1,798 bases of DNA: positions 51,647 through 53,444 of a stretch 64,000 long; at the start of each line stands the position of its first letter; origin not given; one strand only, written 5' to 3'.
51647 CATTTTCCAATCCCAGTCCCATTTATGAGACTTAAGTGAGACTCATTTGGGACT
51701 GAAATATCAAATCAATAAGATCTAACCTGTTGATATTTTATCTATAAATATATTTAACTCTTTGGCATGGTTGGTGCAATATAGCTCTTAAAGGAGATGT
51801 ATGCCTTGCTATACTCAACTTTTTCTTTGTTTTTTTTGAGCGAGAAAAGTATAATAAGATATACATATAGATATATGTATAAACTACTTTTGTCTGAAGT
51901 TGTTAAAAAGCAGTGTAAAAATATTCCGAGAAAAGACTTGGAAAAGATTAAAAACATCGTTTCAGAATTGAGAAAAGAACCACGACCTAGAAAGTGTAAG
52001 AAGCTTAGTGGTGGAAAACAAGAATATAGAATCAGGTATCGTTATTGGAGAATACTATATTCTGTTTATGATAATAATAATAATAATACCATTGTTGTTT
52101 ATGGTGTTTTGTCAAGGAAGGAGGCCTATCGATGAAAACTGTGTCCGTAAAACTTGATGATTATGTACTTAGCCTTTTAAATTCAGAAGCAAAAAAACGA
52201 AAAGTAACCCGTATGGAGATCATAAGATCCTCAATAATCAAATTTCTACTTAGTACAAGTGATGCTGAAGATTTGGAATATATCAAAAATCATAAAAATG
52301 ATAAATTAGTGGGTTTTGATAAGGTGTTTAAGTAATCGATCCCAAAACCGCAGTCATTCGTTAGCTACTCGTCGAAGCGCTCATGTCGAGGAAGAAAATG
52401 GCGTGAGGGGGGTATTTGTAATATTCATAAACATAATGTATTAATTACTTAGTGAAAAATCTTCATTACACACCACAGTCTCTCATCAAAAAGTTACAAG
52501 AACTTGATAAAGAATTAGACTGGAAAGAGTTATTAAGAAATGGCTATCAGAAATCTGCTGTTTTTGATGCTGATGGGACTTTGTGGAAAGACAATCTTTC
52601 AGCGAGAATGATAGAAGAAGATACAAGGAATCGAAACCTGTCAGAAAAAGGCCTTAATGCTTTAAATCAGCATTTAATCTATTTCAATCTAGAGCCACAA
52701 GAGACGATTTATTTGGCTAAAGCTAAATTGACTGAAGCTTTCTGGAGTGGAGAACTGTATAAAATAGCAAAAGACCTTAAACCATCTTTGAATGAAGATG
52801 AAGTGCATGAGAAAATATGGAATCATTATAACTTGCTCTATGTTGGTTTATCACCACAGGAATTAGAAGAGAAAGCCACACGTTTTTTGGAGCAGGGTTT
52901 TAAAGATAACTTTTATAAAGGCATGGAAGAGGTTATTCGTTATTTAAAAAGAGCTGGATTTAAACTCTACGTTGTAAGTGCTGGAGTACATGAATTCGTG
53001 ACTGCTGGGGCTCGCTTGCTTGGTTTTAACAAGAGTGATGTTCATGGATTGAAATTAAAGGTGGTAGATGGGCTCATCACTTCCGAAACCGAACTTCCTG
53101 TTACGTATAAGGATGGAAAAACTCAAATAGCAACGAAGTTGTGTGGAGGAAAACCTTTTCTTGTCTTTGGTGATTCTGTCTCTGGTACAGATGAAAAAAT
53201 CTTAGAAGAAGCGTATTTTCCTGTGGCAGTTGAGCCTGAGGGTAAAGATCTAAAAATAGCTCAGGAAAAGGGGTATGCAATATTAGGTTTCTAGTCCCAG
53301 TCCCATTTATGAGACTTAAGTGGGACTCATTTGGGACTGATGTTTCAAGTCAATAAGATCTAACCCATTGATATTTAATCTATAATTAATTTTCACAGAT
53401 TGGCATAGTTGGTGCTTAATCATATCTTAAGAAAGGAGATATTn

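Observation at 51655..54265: Mosaic toxin-antitoxin islet (ParE/RelE-RHH, HAD, orphan ORF, BrnT/BrnA) with duplicated promoter element and duplicated brnA tail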

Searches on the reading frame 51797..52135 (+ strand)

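Call 19: search_protein_families(library=pfam, proteins=[window:51797-52135:+], max_evalue=10)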
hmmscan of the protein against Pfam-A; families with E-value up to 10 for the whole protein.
window:51797-52135:+ (112 aa): 2 families
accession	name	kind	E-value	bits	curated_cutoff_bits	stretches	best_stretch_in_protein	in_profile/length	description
PF05016.21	ParE_toxin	-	6.5e-07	30.3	23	1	41-111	12-89/89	ParE toxin of type II toxin-antitoxin system, parDE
PF08597.15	eIF3_subunit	-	0.11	12.9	28.9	1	26-63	171-208/250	Translation initiation factor eIF3 subunit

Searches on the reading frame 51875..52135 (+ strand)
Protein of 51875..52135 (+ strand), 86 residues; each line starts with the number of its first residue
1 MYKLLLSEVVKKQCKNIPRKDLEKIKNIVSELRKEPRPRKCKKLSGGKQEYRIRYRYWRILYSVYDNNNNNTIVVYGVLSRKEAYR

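Call 7: search_protein_families(library=pfam, proteins=[window:51875-52135:+], max_evalue=0.01)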
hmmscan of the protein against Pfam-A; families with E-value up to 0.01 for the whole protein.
window:51875-52135:+ (86 aa): 1 family
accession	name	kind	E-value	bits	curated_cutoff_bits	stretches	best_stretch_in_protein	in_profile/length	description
PF05016.21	ParE_toxin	-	3.3e-07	31.2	23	1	15-85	12-89/89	ParE toxin of type II toxin-antitoxin system, parDE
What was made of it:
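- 51875..52135 (+): RelE/ParE-superfamily toxin gene (86 aa). Pfam ParE_toxin 3.3e-7, 31.2 bits vs cut-off 23 (call 7).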

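Call 12: search_protein_families(library=ncbifam, proteins=[window:51875-52135:+], max_evalue=0.1)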
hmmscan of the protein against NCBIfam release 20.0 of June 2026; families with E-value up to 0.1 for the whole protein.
window:51875-52135:+ (86 aa): 1 family
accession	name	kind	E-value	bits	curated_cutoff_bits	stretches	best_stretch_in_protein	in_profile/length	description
TIGR00053.1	TIGR00053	subfamily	0.012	16.2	87.25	1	2-70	2-78/92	YafQ family addiction module toxin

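Call 80: search_protein_families(library=padloc, proteins=[window:51875-52135:+], max_evalue=0.01)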
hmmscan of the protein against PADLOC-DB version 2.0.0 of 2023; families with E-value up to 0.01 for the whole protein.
window:51875-52135:+ (86 aa): 0 families

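Call 81: search_protein_families(library=phrogs, proteins=[window:51875-52135:+], max_evalue=0.01)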
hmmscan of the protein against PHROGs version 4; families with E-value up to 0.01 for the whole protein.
window:51875-52135:+ (86 aa): 2 families
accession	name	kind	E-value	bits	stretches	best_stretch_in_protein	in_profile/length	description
phrog_1213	-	moron, auxiliary metabolic gene and host takeover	1.1e-11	46.2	1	1-86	2-88/88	RelE-like toxin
phrog_2523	-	unknown function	0.0067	17.5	1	1-73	2-76/108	-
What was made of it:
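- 51875..52135 (+): PHROG RelE-like toxin 1.1e-11, full length (call 81).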

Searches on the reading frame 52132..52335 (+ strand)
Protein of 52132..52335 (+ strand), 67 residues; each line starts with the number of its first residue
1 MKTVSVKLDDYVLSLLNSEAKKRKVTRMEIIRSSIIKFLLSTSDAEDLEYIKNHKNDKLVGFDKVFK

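Call 7: search_protein_families(library=pfam, proteins=[window:52132-52335:+], max_evalue=0.01)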
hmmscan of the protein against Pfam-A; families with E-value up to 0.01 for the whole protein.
window:52132-52335:+ (67 aa): 1 family
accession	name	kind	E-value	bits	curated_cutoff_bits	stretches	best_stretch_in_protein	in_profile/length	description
PF01402.27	RHH_1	-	0.00068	19.9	20.5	1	4-38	2-36/39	Ribbon-helix-helix protein, copG family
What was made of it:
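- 52132..52335 (+): RHH (CopG-like) antitoxin gene (67 aa), with a 4-nt overlap (ATGA) with the toxin gene. Pfam RHH_1 6.8e-4, 19.9 vs 20.5 bits (call 7).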

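Call 12: search_protein_families(library=ncbifam, proteins=[window:52132-52335:+], max_evalue=0.1)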
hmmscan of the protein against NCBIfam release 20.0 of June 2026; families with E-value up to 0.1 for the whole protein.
window:52132-52335:+ (67 aa): 3 families
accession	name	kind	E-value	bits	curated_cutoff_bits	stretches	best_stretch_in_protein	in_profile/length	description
NF053762.1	aCcr1_fam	equivalog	1.2e-05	25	60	1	3-39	2-38/38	aCcr1 family cell cycle regulator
NF008671.0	PRK11675.1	equivalog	0.0025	18.2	62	1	1-41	50-90/95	LexA regulated protein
NF047399.1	BrnA_antitoxin_add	equivalog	0.02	15.1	60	1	2-35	33-66/70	type II toxin-antitoxin system BrnA family antitoxin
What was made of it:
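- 52132..52335 (+): Weak NCBIfam aCcr1/BrnA RHH hits (call 12).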

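Call 19: search_protein_families(library=pfam, proteins=[window:52132-52335:+], max_evalue=10)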
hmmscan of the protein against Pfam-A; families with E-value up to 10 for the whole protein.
window:52132-52335:+ (67 aa): 3 families
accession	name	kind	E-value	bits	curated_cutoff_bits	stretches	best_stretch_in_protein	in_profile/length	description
PF01402.27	RHH_1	-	0.00068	19.9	20.5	1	4-38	2-36/39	Ribbon-helix-helix protein, copG family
PF19807.5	DUF6290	-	0.02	15.5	27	1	1-53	1-50/72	Family of unknown function (DUF6290)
PF14310.12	Fn3-like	-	0.1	13.2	25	1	2-27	35-60/71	Fibronectin type III-like domain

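Call 80: search_protein_families(library=padloc, proteins=[window:52132-52335:+], max_evalue=0.01)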
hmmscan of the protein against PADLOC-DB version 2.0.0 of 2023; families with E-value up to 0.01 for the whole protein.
window:52132-52335:+ (67 aa): 0 families

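Call 81: search_protein_families(library=phrogs, proteins=[window:52132-52335:+], max_evalue=0.01)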
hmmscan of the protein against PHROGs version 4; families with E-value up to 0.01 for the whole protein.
window:52132-52335:+ (67 aa): 4 families
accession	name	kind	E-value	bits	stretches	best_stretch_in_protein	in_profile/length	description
phrog_876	-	transcription regulation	9e-07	29.6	1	1-49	8-56/239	transcriptional repressor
phrog_9615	-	unknown function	0.00062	20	1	2-52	207-256/349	-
phrog_7325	-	transcription regulation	0.00068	20.8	1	1-40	56-95/151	CopG-like transcriptional repressor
phrog_26359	-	unknown function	0.00083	20.3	1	1-43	55-97/189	-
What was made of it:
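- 52132..52335 (+): PHROG transcriptional repressor 9e-7 and CopG-like 6.8e-4 (call 81).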

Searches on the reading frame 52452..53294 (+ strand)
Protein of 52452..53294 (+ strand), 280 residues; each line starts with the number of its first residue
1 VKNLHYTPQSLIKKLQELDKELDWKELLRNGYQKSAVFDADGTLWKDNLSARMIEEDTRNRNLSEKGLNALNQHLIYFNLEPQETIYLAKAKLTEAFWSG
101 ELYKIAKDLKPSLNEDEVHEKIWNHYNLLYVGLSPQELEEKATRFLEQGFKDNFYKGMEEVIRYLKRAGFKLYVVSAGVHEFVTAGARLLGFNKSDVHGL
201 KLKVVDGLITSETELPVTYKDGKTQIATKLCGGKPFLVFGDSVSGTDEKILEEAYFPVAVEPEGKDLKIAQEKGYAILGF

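Call 7: search_protein_families(library=pfam, proteins=[window:52452-53294:+], max_evalue=0.01)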
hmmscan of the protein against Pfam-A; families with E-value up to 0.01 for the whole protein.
window:52452-53294:+ (280 aa): 3 families
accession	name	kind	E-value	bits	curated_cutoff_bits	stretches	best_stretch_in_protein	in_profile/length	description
PF12710.13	HAD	-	1.1e-12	49.2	27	1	36-229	1-161/189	haloacid dehalogenase-like hydrolase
PF00702.32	Hydrolase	-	1.2e-11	45.9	26.4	1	35-244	3-182/191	haloacid dehalogenase-like hydrolase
PF13419.12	HAD_2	-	0.0013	19.3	23.8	1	112-193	31-119/178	Haloacid dehalogenase-like hydrolase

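Call 12: search_protein_families(library=ncbifam, proteins=[window:52452-53294:+], max_evalue=0.1)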
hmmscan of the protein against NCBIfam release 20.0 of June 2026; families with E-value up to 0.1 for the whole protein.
window:52452-53294:+ (280 aa): 12 families
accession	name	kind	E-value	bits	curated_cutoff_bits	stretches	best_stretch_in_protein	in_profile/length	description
TIGR01490.1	HAD-SF-IB-hyp1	subfamily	2.3e-11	44.3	98.3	1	115-265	49-201/202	HAD-IB family hydrolase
TIGR01488.1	HAD-SF-IB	subfamily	1.6e-09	38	45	1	105-243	29-168/177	HAD-IB family phosphatase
NF052360.1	HolPasePseu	equivalog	2e-06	27.6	280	1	133-278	68-215/218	histidinol-phosphatase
TIGR00338.1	serB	equivalog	1.9e-05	24.4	144.15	1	154-232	86-162/219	phosphoserine phosphatase SerB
TIGR01549.1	HAD-SF-IA-v1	subfamily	0.00031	21.2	23.3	0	37-75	3-43/149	HAD-IA family hydrolase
TIGR01681.1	HAD-SF-IIIC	subfamily_domain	0.00043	21.1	35.75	0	36-66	3-32/132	HAD-IIIC family phosphatase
TIGR01491.1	HAD-SF-IB-PSPlk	hypoth_equivalog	0.00062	19.5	151.9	1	156-195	83-122/201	phosphoserine phosphatase-like hydrolase, archaeal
NF052359.1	HolPaseNeis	equivalog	0.0012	18.5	400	1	134-280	69-220/221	histidinol-phosphatase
NF009804.0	PRK13288.1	equivalog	0.0049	16.4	218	1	155-194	84-123/215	pyrophosphatase PpaX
TIGR01489.1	DKMTPPase-SF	subfamily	0.0053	16.9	81.55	1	113-184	33-103/188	MtnX-like HAD-IB family phosphatase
NF007103.0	PRK09552.1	equivalog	0.0072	16.1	292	1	133-184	56-105/220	2-hydroxy-3-keto-5-methylthiopentenyl-1-phosphate phosphatase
TIGR03333.1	salvage_mtnX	equivalog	0.0094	15.9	303.2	1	132-183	51-100/214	2-hydroxy-3-keto-5-methylthiopentenyl-1-phosphate phosphatase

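Call 80: search_protein_families(library=padloc, proteins=[window:52452-53294:+], max_evalue=0.01)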
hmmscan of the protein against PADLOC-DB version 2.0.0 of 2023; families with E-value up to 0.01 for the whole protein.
window:52452-53294:+ (280 aa): 0 families
